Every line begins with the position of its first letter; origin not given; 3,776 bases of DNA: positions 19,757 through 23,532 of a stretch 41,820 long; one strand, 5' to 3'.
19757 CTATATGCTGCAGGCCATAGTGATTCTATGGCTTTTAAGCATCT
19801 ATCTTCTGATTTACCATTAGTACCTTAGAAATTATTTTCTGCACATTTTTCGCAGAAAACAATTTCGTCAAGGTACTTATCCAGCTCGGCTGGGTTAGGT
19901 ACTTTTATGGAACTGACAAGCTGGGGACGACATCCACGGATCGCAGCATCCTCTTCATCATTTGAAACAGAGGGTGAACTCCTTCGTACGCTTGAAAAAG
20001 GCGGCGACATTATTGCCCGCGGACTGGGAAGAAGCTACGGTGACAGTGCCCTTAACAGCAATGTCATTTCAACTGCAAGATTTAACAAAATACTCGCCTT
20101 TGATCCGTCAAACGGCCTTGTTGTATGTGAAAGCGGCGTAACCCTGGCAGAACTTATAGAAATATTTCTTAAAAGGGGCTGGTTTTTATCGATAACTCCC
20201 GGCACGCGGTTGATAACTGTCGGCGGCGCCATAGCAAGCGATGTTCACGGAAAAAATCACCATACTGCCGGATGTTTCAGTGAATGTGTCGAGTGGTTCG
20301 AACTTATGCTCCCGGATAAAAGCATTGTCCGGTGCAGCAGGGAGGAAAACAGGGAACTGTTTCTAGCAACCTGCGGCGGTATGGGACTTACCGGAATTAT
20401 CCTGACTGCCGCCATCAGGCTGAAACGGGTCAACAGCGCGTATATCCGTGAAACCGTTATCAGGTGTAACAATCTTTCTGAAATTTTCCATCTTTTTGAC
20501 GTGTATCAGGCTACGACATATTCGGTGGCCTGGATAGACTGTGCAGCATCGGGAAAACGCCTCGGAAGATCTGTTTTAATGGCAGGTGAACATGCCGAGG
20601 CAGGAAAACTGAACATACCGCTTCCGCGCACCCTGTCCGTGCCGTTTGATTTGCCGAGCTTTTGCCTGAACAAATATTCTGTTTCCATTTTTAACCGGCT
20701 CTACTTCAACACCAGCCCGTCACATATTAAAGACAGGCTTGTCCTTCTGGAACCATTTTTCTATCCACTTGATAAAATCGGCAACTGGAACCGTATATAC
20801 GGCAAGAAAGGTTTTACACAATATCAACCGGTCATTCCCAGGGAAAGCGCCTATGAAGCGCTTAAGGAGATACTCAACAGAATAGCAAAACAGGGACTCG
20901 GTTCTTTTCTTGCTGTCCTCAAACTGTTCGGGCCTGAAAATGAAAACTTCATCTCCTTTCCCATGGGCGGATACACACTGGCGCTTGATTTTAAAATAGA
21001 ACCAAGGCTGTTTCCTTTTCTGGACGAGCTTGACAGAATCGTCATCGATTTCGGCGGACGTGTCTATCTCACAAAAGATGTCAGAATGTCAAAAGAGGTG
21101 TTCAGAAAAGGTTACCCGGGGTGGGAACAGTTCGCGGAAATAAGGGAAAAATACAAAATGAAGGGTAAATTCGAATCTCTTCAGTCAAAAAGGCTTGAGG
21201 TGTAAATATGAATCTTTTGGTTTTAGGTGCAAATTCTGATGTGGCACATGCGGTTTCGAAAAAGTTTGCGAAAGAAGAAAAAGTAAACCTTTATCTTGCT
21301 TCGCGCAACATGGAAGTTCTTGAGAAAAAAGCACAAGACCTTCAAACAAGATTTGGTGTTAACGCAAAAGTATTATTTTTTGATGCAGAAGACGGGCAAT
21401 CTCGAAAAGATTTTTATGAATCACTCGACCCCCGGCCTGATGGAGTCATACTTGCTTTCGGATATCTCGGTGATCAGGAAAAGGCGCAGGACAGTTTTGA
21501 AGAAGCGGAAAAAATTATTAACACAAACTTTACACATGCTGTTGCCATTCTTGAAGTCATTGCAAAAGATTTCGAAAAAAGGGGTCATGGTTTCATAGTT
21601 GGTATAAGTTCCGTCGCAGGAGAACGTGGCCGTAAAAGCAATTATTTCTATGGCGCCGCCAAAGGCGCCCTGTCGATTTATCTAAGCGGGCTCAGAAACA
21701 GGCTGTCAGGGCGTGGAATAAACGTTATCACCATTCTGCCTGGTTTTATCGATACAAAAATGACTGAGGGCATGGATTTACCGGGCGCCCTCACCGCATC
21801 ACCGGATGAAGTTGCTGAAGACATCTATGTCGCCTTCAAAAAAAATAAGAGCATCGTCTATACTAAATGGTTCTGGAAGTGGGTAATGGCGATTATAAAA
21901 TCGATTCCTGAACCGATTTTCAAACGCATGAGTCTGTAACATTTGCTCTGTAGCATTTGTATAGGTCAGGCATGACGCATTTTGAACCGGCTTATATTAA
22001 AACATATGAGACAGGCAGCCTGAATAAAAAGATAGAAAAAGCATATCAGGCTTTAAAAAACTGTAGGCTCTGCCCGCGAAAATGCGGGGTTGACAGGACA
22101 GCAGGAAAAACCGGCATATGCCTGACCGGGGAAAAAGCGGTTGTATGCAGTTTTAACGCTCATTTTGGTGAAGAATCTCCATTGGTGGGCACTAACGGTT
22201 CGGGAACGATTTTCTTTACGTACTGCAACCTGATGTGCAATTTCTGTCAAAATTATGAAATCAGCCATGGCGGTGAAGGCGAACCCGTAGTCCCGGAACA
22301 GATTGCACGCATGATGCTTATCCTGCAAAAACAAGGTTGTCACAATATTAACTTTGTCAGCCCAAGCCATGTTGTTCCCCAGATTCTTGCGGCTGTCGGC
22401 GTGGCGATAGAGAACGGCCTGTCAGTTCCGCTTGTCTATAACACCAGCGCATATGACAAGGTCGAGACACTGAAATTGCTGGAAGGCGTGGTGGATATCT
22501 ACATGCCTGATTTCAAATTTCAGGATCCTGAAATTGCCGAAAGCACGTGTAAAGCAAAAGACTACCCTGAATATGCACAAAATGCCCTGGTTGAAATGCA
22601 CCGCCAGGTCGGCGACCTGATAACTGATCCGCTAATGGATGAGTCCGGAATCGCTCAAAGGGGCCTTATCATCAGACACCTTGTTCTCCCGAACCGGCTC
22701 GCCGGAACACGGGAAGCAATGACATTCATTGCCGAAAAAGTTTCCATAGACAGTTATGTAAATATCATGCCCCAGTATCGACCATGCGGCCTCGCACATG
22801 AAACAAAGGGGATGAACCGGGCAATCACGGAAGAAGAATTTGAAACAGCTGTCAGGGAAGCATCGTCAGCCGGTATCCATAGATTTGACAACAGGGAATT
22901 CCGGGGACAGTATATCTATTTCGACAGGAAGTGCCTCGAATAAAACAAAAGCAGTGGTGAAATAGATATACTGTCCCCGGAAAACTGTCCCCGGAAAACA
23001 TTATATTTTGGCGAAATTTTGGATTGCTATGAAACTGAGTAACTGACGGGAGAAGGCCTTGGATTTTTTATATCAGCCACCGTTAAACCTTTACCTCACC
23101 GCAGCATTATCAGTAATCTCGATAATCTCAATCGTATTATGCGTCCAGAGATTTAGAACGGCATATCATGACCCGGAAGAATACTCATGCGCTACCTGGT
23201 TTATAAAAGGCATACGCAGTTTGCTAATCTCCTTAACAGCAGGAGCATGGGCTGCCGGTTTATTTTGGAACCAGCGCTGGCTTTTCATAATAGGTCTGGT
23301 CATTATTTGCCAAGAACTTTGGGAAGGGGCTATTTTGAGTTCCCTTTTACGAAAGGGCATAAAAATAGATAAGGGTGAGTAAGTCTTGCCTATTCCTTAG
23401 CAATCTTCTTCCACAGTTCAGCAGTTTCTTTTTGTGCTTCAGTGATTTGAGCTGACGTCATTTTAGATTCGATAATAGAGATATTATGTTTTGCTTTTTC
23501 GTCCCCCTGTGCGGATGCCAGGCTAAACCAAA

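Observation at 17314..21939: DPA-like polyprenyl-phosphate-arabinofuranose donor pathway coupled to GT-C transferases outside the Corynebacteriales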

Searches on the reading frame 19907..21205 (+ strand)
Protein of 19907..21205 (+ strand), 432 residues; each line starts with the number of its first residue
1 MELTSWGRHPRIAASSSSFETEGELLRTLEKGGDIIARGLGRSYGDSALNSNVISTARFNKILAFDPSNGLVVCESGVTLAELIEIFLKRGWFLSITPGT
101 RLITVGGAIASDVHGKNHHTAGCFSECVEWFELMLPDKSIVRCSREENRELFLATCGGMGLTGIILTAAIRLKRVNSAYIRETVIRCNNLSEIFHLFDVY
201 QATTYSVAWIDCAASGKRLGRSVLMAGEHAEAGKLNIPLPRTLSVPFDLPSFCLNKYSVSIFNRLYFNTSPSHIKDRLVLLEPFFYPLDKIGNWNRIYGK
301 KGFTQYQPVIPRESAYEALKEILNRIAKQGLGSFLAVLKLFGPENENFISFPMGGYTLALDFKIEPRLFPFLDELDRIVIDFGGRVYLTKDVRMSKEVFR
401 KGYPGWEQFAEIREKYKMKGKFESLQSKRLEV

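Call 3: search_protein_families(library=pfam, proteins=[window:19907-21205:+])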
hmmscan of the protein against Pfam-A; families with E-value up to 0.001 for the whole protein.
window:19907-21205:+ (432 aa): 2 families
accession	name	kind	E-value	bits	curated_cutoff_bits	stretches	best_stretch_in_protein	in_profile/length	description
PF01565.28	FAD_binding_4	-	1.2e-19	70.8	26.4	1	31-144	23-139/139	FAD binding domain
PF04030.19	ALO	-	0.00038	20.7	23.1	1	367-424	195-252/258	D-arabinono-1,4-lactone oxidase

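Call 4: search_protein_families(library=ncbifam, proteins=[window:19907-21205:+])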
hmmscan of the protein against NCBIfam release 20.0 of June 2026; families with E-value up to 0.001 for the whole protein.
window:19907-21205:+ (432 aa): 8 families
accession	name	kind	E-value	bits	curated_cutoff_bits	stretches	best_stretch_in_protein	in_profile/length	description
NF053785.1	DcplphribOxDprE1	equivalog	4e-123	412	500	1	2-431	4-448/449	decaprenylphosphoryl-beta-D-ribose oxidase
TIGR01678.1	FAD_lactone_ox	subfamily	2.7e-16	59.5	396.8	1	31-183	37-187/438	sugar 1,4-lactone oxidase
TIGR01679.1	bact_FAD_ox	subfamily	1.1e-15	57.5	292.25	2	22-197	21-194/419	FAD-linked oxidoreductase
TIGR01677.1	pln_FAD_oxido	subfamily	3.7e-12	45.5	383.1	1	46-172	78-211/560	FAD-dependent oxidoreductase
TIGR00387.1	glcD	equivalog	4.5e-08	32.3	567.9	1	35-147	24-140/413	glycolate oxidase subunit GlcD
NF008439.0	PRK11282.1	equivalog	1.8e-05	23.8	284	1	43-128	35-121/358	glycolate oxidase subunit GlcE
NF049975.1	2HglutDHaseYdiJ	equivalog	0.0001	20.2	1350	1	38-213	84-263/1018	D-2-hydroxyglutarate dehydrogenase YdiJ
TIGR01676.1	GLDHase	equivalog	0.00011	21.1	458.25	1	51-179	105-230/541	L-galactonolactone dehydrogenase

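Call 11: search_solved_structures(query=window:19907-21205:+, max_evalue=0.001, show_alignments=1)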
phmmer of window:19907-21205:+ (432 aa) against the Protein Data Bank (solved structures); distinct sequences matched with E-value up to 0.001: 25.
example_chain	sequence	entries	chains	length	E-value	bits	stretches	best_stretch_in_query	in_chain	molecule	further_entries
4aut_A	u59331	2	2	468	1.5e-82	280.5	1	3-431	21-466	DECAPRENYL-PHOSPHORYL-BETA-D-RIBOFURANOSE-2-OXIDOREDUCTASE | DprE1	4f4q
21gq_A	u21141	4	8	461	8.4e-82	278.1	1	3-431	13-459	Decaprenylphosphoryl-beta-D-ribose oxidase | Oxidoreductase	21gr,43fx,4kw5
6hfv_A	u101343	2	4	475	9.4e-82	277.9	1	3-431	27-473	Decaprenylphosphoryl-beta-D-ribose oxidase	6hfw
5oep_A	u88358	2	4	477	9.5e-82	277.9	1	3-431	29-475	Decaprenylphosphoryl-beta-D-ribose oxidase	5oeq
4p8c_A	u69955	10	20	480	9.7e-82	277.9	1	3-431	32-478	Probable decaprenylphosphoryl-beta-D-ribose oxidase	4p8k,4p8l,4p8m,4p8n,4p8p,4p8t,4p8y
4fdn_A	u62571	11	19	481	9.7e-82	277.9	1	3-431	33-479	oxidoreductase DprE1 | Probable decaprenylphosphoryl-beta-D-ribose oxidase | decaprenylphosphoryl-beta-D-ribose oxidase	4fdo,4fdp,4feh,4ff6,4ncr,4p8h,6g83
5oel_A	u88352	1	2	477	4.7e-81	275.6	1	3-431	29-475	Decaprenylphosphoryl-beta-D-ribose oxidase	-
21gt_B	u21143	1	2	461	5.7e-81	275.3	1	3-431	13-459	Decaprenylphosphoryl-beta-D-ribose oxidase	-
4g3t_A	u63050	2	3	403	2.5e-74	253.4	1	43-431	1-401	oxidoreductase DprE1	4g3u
6lpn_A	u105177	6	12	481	7.1e-09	37.8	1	50-199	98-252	D-2-hydroxyglutarate dehydrogenase, mitochondrial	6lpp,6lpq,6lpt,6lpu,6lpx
7a24_z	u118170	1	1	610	2.8e-07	32.5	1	45-181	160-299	GLDH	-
8qmy_A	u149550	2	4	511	3.2e-06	29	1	17-170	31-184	ancestral L-galactono-1,4-lactone dehydrogenase | L-galactono-1,4-lactone dehydrogenase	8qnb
8qnr_A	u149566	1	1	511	3.2e-06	29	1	17-170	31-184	L-galactono-1,4-lactone dehydrogenase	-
8qnc_A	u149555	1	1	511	4.2e-06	28.6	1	17-170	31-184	L-galactono-1,4-lactone dehydrogenase: A113G variant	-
8ot8_A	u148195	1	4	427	9.9e-06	27.4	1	22-219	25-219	FAD-binding protein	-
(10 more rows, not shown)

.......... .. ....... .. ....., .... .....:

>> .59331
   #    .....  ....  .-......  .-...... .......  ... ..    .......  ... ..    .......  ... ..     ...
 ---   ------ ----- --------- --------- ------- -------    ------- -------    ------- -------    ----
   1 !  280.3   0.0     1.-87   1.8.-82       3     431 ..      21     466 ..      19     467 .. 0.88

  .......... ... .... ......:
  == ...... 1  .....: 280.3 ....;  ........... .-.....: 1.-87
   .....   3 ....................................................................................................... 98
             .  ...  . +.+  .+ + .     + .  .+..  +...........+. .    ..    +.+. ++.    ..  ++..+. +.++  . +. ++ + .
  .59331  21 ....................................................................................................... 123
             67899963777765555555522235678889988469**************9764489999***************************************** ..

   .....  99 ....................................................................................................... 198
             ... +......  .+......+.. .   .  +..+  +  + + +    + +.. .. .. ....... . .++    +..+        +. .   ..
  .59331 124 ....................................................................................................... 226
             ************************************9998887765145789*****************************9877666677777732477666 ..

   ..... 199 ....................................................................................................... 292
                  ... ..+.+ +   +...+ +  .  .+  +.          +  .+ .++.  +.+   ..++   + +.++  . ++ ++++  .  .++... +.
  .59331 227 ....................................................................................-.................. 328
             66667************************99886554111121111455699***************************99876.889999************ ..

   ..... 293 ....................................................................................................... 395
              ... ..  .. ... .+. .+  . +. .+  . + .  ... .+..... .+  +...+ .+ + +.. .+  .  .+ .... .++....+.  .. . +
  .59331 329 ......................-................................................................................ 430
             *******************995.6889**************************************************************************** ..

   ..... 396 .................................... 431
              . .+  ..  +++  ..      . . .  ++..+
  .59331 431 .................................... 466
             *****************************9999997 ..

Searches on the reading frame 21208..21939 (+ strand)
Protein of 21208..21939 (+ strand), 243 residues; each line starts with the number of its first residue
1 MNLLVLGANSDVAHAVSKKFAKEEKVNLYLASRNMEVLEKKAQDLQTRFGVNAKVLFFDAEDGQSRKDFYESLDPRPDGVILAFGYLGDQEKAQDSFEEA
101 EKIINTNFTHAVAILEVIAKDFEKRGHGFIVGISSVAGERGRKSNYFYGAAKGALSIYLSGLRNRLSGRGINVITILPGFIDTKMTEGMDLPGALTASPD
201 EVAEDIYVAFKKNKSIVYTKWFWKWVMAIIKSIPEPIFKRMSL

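Call 3: search_protein_families(library=pfam, proteins=[window:21208-21939:+])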
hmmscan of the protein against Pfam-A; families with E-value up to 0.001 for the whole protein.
window:21208-21939:+ (243 aa): 3 families
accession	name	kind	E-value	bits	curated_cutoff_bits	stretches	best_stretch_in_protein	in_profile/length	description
PF00106.31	adh_short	-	1.8e-25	90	26.6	1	3-187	3-188/195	short chain dehydrogenase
PF13561.12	adh_short_C2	-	1.8e-17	64.2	27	1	8-191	2-186/236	Enoyl-(Acyl carrier protein) reductase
PF08659.16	KR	-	4.9e-07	30.3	22.6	1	4-155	4-156/180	KR domain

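Call 4: search_protein_families(library=ncbifam, proteins=[window:21208-21939:+])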
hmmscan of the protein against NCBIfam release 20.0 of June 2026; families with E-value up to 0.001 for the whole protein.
window:21208-21939:+ (243 aa): 162 families (the best 25 are shown)
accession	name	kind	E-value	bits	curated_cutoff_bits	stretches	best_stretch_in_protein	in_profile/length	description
NF005489.0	PRK07102.1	equivalog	7e-99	330.3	267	1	2-243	3-243/243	SDR family oxidoreductase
NF053786.1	DcplherypntRedDprE2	equivalog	1.7e-56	191.6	250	1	2-242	10-251/252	decaprenylphospho-beta-D-erythro-pentofuranosid-2-ulose 2-reductase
NF004110.0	PRK05599.1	equivalog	1.7e-38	132.5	362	1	1-241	1-244/246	SDR family oxidoreductase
NF005437.0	PRK07024.1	equivalog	1.9e-28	99.6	266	1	3-241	7-246/259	SDR family oxidoreductase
NF006099.0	PRK08251.1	equivalog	3.8e-25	88.5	253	1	2-241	6-249/250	SDR family oxidoreductase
NF047420.2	EF_P_mod_YmfI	equivalog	6.4e-23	81.7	238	1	3-189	2-186/236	elongation factor P 5-aminopentanone reductase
NF006118.0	PRK08264.1-4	subfamily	4.5e-21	75.5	279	1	95-235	95-232/244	SDR family oxidoreductase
NF004765.0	PRK06101.1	equivalog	2.2e-19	69.6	406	1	3-235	4-228/241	SDR family oxidoreductase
NF009466.0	PRK12826.1-2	subfamily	3e-18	66.2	222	1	3-187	6-193/248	3-oxoacyl-ACP reductase FabG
TIGR01830.1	3oxo_ACP_reduc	equivalog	3.1e-18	66.4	297.75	1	4-189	2-189/239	3-oxoacyl-[acyl-carrier-protein] reductase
NF005878.0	PRK07825.1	subfamily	1.3e-17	64.1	287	1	12-236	21-243/278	short chain dehydrogenase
NF005559.1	PRK07231.1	subfamily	8.7e-17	61.4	215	1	4-188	8-193/249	glucose 1-dehydrogenase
NF004200.0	PRK05653.1-5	equivalog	2.1e-16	60.2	273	1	3-188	5-193/242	3-oxoacyl-ACP reductase FabG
NF040690.1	mycolate_SDR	equivalog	9.6e-16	58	380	1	4-224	12-239/265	mycolate reductase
NF006120.0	PRK08264.1-6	subfamily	5.3e-15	55.7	274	1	3-226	10-228/246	SDR family oxidoreductase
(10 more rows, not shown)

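Call 12: search_solved_structures(query=window:21208-21939:+, max_evalue=1e-10)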
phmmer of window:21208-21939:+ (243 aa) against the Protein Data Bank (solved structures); distinct sequences matched with E-value up to 1e-10: 13.
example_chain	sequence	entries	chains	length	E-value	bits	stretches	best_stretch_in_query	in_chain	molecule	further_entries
21gq_C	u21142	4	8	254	4.4e-28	101.4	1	3-241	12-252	Decaprenylphosphoryl-2-keto-beta-D-erythro-pentose reductase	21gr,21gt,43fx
3rku_A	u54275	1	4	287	8.7e-14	54.7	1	3-185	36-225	Oxidoreductase YMR226C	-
1i01_A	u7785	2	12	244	1.3e-12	50.8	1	5-189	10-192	BETA-KETOACYL [ACP] REDUCTASE | 3-oxoacyl-[acyl-carrier protein] reductase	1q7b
6t77_A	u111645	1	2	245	2.6e-12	49.8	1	38-189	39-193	3-oxoacyl-ACP reductase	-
4iuy_A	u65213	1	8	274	3.8e-12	49.3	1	3-187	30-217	Short chain dehydrogenase/reductase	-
1q7c_A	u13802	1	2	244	4.8e-12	49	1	5-189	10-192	3-oxoacyl-[acyl-carrier protein] reductase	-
5mln_A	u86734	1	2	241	1.7e-11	47.2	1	2-217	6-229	Alcohol dehydrogenase 3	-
6tq8_A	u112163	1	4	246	1.8e-11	47.1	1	1-215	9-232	enzyme subunit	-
4wjz_A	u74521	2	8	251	3.4e-11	46.2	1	38-190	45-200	3-oxoacyl-[acyl-carrier-protein] reductase FabG | 3-oxoacyl-[acyl-carrier protein] reductase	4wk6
7emg_A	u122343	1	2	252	4.4e-11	45.8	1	4-189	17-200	3-oxoacyl-[acyl-carrier-protein] reductase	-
3op4_A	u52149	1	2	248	4.6e-11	45.8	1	38-190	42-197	3-oxoacyl-[acyl-carrier protein] reductase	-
3rro_A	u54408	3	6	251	4.7e-11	45.7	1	38-190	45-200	3-ketoacyl-(acyl-carrier-protein) reductase | 3-oxoacyl-[acyl-carrier protein] reductase | 3-oxoacyl-[acyl-carrier-protein] reductase FabG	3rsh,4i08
5end_A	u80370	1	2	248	8.7e-11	44.8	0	38-190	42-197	3-oxoacyl-[acyl-carrier-protein] reductase FabG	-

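Call 75: search_solved_structures(query=window:21208-21939:+, max_evalue=1e-20, show_alignments=1)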
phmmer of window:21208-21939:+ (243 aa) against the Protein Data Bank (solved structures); distinct sequences matched with E-value up to 1e-20: 1.
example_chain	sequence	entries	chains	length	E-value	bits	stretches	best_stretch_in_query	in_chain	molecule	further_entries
21gq_C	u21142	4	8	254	4.4e-28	101.4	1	3-241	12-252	Decaprenylphosphoryl-2-keto-beta-D-erythro-pentose reductase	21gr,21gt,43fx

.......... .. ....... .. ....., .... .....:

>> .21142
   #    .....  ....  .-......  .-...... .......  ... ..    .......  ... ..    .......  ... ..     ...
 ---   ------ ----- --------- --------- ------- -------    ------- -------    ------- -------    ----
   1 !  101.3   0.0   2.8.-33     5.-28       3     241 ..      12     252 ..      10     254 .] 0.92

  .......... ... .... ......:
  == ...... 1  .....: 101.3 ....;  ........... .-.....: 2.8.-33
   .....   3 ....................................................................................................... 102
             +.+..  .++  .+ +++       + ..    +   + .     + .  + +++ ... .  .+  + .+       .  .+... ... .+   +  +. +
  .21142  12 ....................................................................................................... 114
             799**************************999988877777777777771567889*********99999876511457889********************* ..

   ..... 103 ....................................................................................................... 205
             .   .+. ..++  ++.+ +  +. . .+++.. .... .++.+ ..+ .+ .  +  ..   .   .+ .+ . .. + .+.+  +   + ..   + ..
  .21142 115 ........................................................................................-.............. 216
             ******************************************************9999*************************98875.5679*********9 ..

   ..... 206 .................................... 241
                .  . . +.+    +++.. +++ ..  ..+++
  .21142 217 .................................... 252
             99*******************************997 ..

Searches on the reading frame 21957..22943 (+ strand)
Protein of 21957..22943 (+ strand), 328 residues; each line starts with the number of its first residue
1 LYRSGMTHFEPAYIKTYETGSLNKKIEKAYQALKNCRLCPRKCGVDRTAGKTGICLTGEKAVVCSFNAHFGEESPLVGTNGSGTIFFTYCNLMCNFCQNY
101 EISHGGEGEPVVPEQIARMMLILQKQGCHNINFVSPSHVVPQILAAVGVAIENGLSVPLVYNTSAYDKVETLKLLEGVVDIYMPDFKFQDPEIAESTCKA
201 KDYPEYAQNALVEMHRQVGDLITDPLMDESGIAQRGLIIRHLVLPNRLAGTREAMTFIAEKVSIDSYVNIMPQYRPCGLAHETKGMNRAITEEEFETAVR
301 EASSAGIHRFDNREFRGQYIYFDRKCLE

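Call 3: search_protein_families(library=pfam, proteins=[window:21957-22943:+])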
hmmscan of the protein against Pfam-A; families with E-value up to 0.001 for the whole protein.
window:21957-22943:+ (328 aa): 1 family
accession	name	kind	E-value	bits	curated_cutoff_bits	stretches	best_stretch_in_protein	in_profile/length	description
PF04055.27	Radical_SAM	-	1.4e-09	38.8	29.5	1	85-209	2-131/166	Radical SAM superfamily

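Call 4: search_protein_families(library=ncbifam, proteins=[window:21957-22943:+])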
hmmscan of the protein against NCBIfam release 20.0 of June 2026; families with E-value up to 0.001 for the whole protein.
window:21957-22943:+ (328 aa): 2 families
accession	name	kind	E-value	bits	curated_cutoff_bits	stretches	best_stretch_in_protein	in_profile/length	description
TIGR04337.1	AmmeMemoSam_rS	hypoth_equivalog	4.2e-06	25.9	220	1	35-135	13-125/349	AmmeMemoRadiSam system radical SAM enzyme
TIGR02495.1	NrdG2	equivalog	0.00011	21.6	131.15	1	82-196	18-131/193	anaerobic ribonucleoside-triphosphate reductase activating protein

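Call 61: search_solved_structures(query=window:21957-22943:+, max_evalue=0.1)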
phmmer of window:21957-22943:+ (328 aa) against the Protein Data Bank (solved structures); distinct sequences matched with E-value up to 0.1: 0.

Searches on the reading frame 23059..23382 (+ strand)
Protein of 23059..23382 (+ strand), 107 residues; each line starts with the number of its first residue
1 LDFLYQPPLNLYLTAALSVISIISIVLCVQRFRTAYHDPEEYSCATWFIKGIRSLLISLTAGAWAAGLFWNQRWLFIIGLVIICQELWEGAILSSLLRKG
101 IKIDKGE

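Call 53: search_protein_families(library=pfam, proteins=[window:23059-23382:+])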
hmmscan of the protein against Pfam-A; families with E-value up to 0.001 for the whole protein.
window:23059-23382:+ (107 aa): 0 families
